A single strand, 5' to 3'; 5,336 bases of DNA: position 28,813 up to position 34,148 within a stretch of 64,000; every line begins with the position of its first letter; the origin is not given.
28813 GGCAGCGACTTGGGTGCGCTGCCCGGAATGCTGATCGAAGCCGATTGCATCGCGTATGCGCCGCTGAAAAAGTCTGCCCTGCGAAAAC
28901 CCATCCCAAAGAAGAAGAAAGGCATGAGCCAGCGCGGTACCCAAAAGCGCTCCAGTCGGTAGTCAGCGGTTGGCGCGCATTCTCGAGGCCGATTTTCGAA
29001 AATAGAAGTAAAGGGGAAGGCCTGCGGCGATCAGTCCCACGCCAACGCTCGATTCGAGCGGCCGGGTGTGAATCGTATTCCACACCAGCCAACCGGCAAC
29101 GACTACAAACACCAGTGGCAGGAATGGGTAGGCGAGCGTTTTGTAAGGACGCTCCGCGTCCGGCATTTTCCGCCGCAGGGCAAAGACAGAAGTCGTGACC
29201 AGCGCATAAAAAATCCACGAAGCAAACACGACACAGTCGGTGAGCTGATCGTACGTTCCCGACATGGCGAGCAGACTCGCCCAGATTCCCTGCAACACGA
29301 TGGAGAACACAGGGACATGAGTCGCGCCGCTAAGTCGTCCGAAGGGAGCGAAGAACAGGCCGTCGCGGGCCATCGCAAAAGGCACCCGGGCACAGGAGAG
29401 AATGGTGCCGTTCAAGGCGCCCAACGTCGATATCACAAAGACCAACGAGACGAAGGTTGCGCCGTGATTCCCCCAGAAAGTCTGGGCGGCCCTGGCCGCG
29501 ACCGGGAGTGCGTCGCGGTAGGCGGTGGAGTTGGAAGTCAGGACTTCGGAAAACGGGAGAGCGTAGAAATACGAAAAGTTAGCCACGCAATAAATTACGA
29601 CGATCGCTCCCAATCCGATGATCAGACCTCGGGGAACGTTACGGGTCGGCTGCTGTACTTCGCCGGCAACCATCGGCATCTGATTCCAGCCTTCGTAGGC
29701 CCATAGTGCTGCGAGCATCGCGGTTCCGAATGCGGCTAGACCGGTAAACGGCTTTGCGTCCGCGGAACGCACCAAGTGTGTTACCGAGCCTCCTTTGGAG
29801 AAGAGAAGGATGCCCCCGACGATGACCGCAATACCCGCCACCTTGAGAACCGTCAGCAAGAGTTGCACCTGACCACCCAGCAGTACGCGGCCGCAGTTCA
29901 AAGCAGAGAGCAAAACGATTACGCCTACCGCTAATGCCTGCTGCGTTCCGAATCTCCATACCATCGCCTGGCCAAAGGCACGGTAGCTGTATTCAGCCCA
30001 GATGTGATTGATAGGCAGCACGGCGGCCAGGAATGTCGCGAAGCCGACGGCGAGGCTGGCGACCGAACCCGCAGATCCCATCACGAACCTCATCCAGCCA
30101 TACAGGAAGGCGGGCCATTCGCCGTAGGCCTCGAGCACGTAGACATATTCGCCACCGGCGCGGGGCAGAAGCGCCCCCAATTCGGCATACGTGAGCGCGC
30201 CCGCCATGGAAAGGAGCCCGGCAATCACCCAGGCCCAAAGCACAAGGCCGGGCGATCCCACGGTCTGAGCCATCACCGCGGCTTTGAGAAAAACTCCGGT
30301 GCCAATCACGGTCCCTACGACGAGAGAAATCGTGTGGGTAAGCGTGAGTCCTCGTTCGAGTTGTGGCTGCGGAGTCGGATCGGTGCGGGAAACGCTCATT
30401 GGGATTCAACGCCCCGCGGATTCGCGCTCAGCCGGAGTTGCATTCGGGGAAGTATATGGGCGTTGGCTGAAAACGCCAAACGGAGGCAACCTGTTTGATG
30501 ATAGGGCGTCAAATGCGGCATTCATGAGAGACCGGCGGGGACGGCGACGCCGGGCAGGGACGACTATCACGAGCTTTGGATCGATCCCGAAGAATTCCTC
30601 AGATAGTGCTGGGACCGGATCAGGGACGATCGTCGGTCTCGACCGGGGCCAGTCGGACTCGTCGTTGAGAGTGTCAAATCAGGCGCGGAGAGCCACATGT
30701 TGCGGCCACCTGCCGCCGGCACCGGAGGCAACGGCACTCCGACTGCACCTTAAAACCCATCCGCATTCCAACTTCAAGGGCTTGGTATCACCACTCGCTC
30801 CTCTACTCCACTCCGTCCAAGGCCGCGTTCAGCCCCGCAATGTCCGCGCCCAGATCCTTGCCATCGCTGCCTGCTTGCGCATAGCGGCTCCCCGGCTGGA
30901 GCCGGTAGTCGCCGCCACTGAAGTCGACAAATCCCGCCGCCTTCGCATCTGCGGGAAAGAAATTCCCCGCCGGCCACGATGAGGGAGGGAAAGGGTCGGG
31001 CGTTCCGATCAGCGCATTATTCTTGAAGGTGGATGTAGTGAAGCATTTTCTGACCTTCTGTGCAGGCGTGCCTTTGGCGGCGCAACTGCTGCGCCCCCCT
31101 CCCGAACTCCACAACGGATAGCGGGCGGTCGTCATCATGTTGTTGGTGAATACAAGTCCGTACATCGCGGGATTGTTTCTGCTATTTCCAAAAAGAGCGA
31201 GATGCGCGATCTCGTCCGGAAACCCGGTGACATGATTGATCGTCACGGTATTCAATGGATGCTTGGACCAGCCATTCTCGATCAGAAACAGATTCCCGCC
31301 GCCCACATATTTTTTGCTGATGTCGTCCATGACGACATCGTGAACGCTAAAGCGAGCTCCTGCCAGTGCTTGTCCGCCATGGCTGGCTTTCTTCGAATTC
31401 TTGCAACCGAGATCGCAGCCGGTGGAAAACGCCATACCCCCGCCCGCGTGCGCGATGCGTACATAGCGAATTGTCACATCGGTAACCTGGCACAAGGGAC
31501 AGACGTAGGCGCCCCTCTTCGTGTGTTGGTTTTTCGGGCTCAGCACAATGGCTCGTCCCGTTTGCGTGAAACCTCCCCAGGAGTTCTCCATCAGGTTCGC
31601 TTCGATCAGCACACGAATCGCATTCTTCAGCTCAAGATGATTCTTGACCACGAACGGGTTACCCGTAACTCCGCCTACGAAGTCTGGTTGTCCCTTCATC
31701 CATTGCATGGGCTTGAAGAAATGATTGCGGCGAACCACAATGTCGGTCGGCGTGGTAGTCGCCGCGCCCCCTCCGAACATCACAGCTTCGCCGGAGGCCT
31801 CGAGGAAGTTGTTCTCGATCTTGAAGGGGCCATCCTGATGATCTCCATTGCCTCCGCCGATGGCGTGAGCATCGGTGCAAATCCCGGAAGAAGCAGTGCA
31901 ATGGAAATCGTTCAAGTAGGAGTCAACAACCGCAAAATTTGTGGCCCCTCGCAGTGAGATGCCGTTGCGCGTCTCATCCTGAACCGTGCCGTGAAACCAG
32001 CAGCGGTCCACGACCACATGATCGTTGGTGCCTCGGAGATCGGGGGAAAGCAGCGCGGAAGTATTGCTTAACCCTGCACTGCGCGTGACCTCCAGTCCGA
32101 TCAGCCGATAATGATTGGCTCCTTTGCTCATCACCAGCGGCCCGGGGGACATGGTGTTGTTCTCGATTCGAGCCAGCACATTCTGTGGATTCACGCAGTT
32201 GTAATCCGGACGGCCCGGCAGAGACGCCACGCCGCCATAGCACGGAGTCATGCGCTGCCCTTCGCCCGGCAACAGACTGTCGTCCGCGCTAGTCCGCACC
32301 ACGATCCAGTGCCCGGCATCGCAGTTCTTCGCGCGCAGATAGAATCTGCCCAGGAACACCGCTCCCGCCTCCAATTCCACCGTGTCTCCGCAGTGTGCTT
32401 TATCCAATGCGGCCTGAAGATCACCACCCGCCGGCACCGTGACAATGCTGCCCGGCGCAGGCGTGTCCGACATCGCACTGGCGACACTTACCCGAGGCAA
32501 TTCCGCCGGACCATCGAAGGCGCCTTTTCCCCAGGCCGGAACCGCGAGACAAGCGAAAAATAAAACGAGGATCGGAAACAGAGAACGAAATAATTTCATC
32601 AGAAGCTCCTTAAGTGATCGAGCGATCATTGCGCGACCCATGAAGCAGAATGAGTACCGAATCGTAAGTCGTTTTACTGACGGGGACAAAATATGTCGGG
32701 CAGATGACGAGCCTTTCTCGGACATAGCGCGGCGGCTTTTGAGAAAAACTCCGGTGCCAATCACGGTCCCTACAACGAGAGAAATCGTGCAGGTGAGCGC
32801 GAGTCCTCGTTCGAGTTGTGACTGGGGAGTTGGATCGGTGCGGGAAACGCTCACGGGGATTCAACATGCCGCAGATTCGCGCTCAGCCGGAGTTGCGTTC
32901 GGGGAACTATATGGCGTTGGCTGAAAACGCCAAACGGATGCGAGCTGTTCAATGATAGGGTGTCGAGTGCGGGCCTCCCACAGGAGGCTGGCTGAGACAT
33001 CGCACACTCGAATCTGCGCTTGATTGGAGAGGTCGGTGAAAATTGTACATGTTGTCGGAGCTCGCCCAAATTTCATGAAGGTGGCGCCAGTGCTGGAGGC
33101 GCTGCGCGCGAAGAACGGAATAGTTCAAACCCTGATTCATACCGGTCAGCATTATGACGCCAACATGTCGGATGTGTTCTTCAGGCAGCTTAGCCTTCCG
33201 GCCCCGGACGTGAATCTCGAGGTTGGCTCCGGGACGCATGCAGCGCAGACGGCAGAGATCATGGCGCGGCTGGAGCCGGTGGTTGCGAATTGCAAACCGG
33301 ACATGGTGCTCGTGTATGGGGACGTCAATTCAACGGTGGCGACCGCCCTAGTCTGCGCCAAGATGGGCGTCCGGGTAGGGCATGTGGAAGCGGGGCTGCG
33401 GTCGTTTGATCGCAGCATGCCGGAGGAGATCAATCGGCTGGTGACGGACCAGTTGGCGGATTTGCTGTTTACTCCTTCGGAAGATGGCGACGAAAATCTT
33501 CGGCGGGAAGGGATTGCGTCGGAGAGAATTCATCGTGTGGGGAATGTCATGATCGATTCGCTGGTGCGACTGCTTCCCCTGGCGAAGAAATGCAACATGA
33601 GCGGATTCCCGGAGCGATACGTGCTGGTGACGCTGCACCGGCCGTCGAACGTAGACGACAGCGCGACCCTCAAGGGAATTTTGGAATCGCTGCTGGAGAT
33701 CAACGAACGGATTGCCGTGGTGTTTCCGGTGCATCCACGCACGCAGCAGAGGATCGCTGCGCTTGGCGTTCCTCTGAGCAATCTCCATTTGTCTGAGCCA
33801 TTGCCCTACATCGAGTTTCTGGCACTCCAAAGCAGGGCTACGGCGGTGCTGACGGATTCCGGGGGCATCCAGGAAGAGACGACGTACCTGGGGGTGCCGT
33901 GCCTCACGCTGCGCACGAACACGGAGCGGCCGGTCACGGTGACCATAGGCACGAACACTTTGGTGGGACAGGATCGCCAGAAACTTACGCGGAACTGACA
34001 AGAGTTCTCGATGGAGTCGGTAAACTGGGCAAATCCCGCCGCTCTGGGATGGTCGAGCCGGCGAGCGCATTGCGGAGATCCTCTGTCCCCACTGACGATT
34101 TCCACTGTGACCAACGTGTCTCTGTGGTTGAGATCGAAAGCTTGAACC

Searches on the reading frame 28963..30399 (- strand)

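Call 25: search_protein_families(library=pfam, proteins=[window:28963-30399:-], max_evalue=0.00001)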
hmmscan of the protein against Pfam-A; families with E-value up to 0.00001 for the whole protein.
window:28963-30399:- (478 aa): 2 families
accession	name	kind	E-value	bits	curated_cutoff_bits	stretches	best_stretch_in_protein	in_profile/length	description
PF13520.12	AA_permease_2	-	3.2e-53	181.6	27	1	18-439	1-407/427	Amino acid permease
PF00324.27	AA_permease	-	1.7e-28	100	24.6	1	22-437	1-410/470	Amino acid permease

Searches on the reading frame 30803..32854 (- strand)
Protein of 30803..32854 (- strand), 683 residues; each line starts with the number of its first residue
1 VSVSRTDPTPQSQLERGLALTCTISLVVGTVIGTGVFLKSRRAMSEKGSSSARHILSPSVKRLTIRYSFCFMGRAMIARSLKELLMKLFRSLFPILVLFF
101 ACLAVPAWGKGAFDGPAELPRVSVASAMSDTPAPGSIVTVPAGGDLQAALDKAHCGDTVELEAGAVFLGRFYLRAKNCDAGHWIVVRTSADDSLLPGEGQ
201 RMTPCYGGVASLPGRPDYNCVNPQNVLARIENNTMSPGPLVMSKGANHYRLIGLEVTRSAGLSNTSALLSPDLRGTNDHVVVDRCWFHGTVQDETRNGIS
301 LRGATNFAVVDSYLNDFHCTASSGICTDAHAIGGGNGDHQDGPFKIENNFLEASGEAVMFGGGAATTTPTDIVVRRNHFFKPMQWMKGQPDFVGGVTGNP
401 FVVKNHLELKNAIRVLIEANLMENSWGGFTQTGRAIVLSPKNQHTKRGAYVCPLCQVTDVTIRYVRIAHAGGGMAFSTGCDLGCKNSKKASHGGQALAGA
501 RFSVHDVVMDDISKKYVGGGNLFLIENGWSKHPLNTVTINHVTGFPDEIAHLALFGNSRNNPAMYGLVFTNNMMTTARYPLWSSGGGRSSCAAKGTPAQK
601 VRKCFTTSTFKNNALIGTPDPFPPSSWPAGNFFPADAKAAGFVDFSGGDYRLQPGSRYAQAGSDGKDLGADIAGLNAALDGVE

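Call 25: search_protein_families(library=pfam, proteins=[window:30803-32854:-], max_evalue=0.00001)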
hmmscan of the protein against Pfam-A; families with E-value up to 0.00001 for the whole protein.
window:30803-32854:- (683 aa): 0 families

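Call 26: search_protein_families(library=ncbifam, proteins=[window:30803-32854:-], max_evalue=1)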
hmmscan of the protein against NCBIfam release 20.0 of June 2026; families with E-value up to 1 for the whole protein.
window:30803-32854:- (683 aa): 1 family
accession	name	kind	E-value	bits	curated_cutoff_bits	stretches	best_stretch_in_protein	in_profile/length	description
TIGR00911.1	2A0308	subfamily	0.00076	18.1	701.8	1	11-51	41-81/505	L-type amino acid transporter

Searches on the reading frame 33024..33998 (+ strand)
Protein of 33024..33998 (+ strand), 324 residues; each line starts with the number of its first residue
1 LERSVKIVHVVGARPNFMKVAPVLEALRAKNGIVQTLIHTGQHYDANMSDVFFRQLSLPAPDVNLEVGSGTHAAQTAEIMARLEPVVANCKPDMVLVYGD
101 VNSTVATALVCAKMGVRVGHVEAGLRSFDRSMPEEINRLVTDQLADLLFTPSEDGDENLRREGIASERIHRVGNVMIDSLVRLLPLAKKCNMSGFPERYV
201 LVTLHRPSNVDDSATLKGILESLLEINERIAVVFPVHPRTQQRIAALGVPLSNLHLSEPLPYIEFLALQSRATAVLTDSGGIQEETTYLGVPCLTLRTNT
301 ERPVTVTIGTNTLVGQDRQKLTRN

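Call 25: search_protein_families(library=pfam, proteins=[window:33024-33998:+], max_evalue=0.00001)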
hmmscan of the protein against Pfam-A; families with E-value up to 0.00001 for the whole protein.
window:33024-33998:+ (324 aa): 1 family
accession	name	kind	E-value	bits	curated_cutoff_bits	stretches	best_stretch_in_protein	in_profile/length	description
PF02350.25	Epimerase_2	-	3e-103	345.8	30.6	1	26-322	2-310/347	UDP-N-acetylglucosamine 2-epimerase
